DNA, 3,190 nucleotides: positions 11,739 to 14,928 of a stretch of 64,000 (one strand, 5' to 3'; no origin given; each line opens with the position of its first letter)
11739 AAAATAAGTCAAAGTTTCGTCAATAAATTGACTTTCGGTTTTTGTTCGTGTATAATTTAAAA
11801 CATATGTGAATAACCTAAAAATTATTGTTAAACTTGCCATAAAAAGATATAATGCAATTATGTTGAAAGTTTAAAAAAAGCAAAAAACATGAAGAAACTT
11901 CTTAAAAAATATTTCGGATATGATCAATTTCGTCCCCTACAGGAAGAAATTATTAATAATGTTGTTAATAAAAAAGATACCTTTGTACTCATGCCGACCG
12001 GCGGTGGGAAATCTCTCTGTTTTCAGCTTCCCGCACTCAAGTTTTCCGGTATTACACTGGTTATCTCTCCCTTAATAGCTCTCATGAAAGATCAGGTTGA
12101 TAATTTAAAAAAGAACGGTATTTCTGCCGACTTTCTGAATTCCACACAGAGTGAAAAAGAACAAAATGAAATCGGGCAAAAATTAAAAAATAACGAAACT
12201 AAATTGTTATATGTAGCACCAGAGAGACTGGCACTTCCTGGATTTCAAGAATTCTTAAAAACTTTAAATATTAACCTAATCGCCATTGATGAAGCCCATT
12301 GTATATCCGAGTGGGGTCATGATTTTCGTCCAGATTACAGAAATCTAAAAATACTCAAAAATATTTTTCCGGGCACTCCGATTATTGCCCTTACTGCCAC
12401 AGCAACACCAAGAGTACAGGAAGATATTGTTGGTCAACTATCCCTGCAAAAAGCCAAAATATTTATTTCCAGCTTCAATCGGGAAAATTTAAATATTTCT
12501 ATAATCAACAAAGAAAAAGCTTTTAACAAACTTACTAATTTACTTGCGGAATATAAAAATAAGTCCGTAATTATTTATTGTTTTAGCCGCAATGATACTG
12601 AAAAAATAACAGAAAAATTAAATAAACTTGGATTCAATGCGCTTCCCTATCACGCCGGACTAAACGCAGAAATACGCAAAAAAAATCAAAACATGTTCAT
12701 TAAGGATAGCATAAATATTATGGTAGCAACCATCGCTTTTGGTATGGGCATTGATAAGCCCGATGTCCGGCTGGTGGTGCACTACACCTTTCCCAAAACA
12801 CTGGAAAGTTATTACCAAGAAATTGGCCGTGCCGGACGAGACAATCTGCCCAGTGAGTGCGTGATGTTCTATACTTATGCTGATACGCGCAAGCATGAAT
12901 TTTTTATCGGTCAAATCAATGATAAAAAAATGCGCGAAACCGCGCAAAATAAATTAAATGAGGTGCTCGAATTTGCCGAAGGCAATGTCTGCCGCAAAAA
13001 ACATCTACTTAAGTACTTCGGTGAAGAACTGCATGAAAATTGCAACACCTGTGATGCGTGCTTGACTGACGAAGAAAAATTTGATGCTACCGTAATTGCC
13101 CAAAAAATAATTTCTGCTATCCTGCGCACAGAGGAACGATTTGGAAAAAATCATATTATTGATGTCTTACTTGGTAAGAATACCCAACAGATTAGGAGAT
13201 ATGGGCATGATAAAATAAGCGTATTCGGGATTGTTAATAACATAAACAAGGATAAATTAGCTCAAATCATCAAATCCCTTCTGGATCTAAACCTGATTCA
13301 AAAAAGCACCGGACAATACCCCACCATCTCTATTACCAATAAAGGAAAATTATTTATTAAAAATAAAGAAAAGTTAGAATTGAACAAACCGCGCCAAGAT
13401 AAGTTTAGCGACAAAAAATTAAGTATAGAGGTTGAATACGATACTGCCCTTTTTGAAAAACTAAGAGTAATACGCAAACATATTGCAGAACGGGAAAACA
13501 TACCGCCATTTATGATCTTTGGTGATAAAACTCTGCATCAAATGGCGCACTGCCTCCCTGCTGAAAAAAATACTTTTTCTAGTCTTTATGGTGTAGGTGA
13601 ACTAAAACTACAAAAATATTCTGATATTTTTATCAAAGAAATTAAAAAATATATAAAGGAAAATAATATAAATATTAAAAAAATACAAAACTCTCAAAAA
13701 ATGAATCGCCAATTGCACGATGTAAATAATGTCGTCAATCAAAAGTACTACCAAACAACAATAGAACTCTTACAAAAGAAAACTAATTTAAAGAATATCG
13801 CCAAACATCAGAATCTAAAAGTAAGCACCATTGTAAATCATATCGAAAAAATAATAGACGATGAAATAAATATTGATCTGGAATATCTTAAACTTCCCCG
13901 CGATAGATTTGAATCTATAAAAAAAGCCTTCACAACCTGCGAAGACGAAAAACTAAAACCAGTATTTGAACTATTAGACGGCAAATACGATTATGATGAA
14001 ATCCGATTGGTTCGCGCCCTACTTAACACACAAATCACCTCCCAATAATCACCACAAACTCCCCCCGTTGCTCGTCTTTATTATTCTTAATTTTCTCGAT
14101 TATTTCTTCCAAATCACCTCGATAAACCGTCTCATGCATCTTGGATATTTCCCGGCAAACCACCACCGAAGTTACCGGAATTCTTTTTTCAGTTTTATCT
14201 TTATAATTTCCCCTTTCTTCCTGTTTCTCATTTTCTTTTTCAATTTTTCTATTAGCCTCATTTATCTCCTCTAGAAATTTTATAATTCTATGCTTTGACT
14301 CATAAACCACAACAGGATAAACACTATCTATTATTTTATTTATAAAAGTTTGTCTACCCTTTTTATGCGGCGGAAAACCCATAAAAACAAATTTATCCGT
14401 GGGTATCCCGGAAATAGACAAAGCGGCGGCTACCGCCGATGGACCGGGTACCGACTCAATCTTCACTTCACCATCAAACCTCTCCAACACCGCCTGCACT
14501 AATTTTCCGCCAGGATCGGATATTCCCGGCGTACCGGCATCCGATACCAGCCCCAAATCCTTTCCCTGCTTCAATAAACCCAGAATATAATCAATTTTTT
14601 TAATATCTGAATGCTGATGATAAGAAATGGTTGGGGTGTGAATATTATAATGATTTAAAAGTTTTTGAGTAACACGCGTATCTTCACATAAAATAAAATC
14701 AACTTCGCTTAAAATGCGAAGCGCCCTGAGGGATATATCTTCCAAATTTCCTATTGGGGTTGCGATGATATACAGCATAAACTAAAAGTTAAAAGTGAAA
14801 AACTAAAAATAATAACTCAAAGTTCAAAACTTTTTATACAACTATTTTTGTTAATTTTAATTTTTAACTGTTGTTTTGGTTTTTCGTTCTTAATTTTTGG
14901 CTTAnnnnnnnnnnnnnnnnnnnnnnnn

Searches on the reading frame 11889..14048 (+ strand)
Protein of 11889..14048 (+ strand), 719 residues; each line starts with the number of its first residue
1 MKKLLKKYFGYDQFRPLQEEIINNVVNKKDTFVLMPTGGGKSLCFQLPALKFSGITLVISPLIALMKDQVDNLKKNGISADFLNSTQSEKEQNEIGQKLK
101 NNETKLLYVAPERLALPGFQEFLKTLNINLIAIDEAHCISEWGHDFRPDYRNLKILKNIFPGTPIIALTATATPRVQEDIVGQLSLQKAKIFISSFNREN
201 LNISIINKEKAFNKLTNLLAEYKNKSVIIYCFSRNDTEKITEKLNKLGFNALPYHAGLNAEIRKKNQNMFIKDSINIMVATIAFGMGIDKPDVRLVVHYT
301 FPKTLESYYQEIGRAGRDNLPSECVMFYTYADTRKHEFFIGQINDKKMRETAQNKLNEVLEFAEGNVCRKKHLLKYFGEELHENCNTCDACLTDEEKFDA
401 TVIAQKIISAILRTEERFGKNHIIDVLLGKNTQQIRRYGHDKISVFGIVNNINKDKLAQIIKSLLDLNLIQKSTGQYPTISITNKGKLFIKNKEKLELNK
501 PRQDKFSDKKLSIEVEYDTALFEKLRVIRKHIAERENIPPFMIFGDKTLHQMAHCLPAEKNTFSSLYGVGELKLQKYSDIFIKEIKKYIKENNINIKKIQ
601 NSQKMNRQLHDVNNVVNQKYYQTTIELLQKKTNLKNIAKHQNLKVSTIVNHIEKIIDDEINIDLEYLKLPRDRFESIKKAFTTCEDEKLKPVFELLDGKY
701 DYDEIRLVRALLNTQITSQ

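Call 36: search_protein_families(library=pfam, proteins=[window:11889-14048:+], max_evalue=0.0001)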
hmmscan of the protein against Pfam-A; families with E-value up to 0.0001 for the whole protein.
window:11889-14048:+ (719 aa): 7 families
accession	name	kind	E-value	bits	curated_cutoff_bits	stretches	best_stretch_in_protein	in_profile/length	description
PF09382.16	RQC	-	1.3e-31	109.2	23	1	395-504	2-111/114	RQC domain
PF00270.35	DEAD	-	6.5e-31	107.7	26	1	15-178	1-165/167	DEAD/DEAH box helicase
PF00271.37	Helicase_C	-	3.1e-25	89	23.5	1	212-318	3-109/110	Helicase conserved C-terminal domain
PF14493.12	HTH_40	-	1e-20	74.2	27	1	621-709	2-89/89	Helix-turn-helix domain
PF00570.28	HRDC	-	3.5e-18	65.8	23.8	1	519-585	2-68/68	HRDC domain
PF16124.10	RecQ_Zn_bind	-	6.1e-15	56.1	25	1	330-392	1-66/66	RecQ zinc-binding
PF11408.13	Helicase_Sgs1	-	1.6e-05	25.3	22.2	1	520-580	7-67/80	Sgs1 RecQ helicase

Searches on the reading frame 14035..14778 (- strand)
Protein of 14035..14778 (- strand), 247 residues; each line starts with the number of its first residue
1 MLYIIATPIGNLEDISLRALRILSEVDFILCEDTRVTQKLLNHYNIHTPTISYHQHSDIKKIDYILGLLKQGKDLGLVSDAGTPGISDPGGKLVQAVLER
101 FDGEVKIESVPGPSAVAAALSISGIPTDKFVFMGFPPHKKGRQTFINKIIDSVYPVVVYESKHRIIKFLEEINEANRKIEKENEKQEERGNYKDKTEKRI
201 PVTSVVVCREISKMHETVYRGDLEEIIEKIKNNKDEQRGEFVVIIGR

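Call 36: search_protein_families(library=pfam, proteins=[window:14035-14778:-], max_evalue=0.0001)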
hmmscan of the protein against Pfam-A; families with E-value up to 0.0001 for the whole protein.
window:14035-14778:- (247 aa): 1 family
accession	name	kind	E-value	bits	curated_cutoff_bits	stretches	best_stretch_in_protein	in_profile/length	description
PF00590.25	TP_methylase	-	5.8e-30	105.3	27.8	1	1-226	1-211/212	Tetrapyrrole (Corrin/Porphyrin) Methylases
